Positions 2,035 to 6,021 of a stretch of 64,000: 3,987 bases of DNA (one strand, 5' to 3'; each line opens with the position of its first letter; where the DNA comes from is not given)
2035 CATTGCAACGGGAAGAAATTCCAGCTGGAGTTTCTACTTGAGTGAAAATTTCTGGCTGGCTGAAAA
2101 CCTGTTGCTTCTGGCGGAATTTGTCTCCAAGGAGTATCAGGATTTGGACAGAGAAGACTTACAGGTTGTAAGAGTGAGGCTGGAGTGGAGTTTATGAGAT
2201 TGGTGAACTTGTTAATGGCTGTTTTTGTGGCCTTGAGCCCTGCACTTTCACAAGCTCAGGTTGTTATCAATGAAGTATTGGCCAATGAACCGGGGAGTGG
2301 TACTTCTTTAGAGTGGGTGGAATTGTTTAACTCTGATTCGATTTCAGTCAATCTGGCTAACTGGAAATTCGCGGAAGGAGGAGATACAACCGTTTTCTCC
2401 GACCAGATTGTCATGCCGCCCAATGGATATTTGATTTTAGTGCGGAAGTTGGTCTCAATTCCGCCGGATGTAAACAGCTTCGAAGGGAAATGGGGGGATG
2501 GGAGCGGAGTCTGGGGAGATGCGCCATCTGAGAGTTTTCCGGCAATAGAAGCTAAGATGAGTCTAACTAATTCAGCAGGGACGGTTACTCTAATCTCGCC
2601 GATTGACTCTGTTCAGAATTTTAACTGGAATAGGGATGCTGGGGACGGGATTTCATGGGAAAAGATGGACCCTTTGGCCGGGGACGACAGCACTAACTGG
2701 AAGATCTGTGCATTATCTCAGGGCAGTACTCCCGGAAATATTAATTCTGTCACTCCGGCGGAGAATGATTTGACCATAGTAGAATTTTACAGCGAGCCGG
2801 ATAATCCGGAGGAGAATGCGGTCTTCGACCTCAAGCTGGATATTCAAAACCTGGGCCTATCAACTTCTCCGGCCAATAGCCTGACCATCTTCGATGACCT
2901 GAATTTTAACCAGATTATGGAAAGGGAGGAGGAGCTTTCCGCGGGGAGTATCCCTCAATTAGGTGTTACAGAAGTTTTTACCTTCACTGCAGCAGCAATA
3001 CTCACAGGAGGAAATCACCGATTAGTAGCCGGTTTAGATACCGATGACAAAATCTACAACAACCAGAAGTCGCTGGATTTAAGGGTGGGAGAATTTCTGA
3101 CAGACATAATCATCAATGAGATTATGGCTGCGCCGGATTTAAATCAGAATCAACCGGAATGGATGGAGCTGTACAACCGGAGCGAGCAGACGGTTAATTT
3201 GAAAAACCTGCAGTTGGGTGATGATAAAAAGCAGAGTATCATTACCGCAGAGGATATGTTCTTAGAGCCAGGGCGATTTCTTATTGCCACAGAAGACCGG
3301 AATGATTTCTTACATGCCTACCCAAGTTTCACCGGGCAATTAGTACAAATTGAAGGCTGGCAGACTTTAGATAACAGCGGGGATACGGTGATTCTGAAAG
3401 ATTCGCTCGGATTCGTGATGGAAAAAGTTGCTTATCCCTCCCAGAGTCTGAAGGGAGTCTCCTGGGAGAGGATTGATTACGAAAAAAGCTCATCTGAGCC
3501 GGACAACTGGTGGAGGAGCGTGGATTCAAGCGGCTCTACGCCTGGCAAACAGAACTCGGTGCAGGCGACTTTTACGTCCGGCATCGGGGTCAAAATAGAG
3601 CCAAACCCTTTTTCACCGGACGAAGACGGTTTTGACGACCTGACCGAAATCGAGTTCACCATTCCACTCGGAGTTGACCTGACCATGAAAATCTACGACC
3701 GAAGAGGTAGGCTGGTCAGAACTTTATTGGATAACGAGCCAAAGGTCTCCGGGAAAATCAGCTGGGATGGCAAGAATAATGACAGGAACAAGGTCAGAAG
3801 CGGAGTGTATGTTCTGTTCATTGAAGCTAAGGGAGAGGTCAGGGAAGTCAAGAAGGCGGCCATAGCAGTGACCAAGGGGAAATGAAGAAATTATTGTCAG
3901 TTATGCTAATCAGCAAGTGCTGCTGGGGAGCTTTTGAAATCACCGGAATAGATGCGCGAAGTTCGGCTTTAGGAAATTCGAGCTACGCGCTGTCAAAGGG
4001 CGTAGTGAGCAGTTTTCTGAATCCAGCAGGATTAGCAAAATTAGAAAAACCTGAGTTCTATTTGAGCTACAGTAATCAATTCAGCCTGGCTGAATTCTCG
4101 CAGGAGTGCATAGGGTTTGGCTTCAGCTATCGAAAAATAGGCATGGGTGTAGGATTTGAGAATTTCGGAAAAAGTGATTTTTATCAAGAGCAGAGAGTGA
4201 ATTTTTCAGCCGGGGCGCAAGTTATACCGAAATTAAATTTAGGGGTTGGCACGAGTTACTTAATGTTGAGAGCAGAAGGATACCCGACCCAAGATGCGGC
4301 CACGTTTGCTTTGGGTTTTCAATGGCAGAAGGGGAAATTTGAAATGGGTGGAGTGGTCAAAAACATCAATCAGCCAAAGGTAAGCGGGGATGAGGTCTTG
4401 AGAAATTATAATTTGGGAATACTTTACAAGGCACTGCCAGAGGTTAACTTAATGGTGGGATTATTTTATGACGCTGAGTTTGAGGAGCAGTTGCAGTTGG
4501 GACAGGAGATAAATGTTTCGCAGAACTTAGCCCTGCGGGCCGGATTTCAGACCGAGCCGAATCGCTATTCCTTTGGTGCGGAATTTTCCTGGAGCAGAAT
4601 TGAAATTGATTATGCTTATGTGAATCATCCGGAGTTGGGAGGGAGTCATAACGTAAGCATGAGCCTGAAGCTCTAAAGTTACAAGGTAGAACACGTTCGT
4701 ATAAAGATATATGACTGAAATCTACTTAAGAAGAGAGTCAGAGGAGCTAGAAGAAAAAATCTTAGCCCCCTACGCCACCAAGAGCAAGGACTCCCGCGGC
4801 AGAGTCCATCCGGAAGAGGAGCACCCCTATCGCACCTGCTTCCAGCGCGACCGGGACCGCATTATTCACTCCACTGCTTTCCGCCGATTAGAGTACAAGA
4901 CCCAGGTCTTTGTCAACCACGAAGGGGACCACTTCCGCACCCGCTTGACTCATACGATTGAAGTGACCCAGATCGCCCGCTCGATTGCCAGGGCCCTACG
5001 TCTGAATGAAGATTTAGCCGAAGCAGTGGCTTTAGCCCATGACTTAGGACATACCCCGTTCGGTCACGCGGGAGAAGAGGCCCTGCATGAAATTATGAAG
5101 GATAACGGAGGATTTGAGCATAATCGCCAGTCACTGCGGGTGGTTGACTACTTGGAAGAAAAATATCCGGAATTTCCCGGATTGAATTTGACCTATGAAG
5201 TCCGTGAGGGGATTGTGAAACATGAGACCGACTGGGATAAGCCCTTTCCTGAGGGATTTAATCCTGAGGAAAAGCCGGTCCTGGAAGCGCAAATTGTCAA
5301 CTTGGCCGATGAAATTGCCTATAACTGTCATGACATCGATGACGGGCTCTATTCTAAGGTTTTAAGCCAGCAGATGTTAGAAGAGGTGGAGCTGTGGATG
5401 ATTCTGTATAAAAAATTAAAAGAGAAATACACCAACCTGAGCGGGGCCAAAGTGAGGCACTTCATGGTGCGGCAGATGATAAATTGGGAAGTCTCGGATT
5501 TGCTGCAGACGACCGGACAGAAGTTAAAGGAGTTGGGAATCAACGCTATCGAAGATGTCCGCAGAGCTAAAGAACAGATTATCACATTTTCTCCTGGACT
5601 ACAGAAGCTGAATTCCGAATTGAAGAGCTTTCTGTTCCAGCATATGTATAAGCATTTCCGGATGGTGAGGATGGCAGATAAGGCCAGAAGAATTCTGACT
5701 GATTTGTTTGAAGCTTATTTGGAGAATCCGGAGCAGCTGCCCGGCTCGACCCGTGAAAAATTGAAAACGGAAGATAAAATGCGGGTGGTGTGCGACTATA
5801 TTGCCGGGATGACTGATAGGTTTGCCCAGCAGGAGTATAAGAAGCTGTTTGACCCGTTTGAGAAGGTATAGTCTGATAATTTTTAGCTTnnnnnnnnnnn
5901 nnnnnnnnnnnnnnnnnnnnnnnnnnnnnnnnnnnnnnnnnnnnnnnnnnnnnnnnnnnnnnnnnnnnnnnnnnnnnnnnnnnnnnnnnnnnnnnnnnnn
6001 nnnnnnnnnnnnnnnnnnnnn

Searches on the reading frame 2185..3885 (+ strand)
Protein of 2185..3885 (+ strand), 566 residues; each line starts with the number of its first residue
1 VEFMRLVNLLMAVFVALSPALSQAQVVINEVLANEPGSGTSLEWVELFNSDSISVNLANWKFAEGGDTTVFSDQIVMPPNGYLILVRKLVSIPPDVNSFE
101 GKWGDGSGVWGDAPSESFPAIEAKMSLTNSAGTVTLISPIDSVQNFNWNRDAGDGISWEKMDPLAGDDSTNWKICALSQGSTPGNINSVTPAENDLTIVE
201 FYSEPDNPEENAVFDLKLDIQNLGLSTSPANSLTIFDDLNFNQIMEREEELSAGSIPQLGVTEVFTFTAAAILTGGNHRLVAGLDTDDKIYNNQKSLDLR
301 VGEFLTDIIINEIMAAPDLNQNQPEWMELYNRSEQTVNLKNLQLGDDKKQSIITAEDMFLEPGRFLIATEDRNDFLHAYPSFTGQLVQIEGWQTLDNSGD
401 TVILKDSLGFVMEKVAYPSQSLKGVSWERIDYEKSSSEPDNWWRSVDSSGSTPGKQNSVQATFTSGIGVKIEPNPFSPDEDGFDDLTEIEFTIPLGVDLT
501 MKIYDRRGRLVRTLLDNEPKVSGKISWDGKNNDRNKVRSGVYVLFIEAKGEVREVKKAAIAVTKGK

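Call 34: search_protein_families(library=pfam, proteins=[window:2185-3885:+], max_evalue=0.001)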
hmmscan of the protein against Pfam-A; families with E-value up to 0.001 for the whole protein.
window:2185-3885:+ (566 aa): 3 families
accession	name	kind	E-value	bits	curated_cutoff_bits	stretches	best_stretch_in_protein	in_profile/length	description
PF00932.25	LTD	-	2.7e-29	102.2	34.3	2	307-417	7-107/109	Lamin Tail Domain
PF13585.12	CHU_C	-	3.1e-10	40.5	27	1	473-560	4-84/86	CHU_C Type IX secretion signal domain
PF13860.13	FlgD_ig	-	1.6e-07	31.6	27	1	488-549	13-76/79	FlgD Ig-like domain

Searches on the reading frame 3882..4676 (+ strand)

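Call 34: search_protein_families(library=pfam, proteins=[window:3882-4676:+], max_evalue=0.001)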
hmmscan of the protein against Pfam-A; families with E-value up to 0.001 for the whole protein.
window:3882-4676:+ (264 aa): 2 families
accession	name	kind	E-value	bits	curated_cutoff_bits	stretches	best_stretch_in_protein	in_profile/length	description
PF11751.14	PorP_SprF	-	1.3e-05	25.3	22.3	1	54-247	77-253/273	Type IX secretion system membrane protein PorP/SprF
PF03349.22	Toluene_X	-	0.00021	20.3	29.7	0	106-213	142-238/421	Outer membrane protein transport protein (OMPP1/FadL/TodX)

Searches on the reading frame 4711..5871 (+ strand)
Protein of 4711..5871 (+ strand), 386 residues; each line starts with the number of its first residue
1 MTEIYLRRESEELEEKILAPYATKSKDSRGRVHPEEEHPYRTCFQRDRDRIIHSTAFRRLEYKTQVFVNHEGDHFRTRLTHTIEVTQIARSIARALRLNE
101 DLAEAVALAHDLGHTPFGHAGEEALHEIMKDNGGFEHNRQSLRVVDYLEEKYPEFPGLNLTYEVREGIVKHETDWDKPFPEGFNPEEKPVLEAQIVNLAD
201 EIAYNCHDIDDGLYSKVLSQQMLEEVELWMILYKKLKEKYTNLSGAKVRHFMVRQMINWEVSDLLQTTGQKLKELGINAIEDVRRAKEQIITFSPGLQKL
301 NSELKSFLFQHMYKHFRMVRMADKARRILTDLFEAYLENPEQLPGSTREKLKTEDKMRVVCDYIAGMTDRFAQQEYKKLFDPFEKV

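Call 34: search_protein_families(library=pfam, proteins=[window:4711-5871:+], max_evalue=0.001)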
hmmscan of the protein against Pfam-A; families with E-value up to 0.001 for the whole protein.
window:4711-5871:+ (386 aa): 2 families
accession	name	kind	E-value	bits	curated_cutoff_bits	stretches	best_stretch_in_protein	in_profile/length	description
PF13286.11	HD_assoc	-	3.3e-30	104.9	22.2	1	291-378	1-91/91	Phosphohydrolase-associated domain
PF01966.28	HD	-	7.7e-18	65.3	22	1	78-203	1-114/116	HD domain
